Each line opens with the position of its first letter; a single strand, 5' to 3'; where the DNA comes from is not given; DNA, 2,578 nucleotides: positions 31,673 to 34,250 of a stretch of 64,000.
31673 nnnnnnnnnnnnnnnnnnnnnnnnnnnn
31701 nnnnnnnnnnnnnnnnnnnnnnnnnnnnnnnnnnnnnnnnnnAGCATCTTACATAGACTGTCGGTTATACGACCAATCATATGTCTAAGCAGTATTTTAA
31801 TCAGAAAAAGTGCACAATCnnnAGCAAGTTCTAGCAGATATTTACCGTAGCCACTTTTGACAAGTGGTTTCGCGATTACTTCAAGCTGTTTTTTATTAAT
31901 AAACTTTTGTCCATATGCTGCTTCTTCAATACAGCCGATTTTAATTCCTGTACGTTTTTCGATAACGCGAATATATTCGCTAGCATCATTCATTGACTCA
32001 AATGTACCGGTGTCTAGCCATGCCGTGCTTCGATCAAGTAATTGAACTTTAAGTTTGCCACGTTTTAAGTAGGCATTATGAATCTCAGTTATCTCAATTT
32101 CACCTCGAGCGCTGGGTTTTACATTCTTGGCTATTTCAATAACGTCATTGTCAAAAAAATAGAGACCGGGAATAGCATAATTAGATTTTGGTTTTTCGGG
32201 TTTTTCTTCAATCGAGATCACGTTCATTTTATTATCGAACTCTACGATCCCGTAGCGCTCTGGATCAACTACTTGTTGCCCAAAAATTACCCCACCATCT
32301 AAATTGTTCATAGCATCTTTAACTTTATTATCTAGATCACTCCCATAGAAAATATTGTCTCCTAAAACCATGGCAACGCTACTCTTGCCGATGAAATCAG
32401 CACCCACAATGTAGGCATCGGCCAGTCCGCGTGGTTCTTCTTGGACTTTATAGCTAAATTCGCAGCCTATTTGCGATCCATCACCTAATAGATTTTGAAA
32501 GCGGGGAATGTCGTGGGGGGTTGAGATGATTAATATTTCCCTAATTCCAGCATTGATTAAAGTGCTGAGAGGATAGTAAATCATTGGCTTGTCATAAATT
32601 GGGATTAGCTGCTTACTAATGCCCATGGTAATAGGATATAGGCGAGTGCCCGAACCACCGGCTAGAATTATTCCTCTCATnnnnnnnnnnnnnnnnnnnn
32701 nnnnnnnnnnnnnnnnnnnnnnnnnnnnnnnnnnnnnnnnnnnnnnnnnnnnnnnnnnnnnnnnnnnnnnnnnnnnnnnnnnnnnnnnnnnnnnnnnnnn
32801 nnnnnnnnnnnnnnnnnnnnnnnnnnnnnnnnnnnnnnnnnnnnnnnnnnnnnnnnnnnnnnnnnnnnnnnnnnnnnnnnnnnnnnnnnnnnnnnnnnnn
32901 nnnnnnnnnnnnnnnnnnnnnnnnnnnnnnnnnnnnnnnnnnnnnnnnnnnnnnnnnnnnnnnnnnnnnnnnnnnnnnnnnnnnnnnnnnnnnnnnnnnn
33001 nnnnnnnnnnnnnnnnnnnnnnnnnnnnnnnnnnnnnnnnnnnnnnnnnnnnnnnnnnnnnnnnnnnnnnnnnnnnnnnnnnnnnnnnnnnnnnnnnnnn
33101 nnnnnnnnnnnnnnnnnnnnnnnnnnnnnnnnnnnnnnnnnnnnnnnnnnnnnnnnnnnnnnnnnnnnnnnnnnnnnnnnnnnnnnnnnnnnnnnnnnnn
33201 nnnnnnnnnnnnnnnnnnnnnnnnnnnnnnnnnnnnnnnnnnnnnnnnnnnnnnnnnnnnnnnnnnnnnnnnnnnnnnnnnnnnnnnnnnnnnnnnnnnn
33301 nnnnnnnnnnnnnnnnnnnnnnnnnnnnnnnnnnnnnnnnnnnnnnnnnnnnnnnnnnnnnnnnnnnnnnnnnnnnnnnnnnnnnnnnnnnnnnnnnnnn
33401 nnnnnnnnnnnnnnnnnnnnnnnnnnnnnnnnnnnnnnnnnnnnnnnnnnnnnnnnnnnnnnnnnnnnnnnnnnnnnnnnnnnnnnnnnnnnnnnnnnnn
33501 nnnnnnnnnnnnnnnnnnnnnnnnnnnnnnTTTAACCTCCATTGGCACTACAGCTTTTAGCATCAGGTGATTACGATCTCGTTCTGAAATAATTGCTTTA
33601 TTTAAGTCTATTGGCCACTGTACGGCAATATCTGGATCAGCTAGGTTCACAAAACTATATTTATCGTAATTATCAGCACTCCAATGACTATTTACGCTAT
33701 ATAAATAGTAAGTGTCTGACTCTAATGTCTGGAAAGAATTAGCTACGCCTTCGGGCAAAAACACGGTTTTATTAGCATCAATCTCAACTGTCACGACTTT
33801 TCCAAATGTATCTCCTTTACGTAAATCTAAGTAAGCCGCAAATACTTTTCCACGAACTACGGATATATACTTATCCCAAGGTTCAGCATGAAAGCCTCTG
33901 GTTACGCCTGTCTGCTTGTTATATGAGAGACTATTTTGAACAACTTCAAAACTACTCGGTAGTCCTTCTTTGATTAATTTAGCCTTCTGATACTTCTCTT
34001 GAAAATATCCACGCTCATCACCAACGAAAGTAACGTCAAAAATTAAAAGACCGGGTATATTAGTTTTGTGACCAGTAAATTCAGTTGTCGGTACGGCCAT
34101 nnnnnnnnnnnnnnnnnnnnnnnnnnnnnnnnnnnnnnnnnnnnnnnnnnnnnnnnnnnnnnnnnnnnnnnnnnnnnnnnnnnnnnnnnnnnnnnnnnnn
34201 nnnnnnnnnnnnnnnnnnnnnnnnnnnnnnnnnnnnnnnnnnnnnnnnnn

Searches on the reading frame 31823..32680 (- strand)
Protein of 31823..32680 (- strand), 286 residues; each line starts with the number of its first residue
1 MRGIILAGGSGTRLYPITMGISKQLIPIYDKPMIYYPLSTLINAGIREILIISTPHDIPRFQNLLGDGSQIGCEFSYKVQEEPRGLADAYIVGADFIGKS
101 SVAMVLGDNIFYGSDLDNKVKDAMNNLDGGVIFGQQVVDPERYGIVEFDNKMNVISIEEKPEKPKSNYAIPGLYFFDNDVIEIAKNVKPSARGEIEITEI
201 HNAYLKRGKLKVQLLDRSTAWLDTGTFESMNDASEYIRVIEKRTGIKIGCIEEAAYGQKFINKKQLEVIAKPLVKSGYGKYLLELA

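Call 28: search_protein_families(library=pfam, max_evalue=0.00001, proteins=[window:31823-32680:-])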
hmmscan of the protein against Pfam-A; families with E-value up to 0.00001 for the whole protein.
window:31823-32680:- (286 aa): 2 families
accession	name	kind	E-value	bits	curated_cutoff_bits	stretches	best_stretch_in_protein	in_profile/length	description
PF00483.29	NTP_transferase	-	4.5e-72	243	21.2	1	3-237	2-242/245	Nucleotidyl transferase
PF12804.13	NTP_transf_3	-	1.5e-08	35.5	27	1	3-131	1-118/160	MobA-like NTP transferase domain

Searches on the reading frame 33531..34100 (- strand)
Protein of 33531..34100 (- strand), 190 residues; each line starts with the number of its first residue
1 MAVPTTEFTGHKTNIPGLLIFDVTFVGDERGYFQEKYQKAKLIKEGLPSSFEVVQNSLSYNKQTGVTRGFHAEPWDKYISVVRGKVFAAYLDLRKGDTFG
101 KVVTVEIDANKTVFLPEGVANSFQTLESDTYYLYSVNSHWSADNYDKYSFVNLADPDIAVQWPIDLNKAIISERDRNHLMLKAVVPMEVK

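Call 28: search_protein_families(library=pfam, max_evalue=0.00001, proteins=[window:33531-34100:-])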
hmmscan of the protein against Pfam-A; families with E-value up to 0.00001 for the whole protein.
window:33531-34100:- (190 aa): 1 family
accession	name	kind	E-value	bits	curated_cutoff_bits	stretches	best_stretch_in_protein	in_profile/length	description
PF00908.23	dTDP_sugar_isom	-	1e-38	133.2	27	1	12-182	1-167/168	dTDP-4-dehydrorhamnose 3,5-epimerase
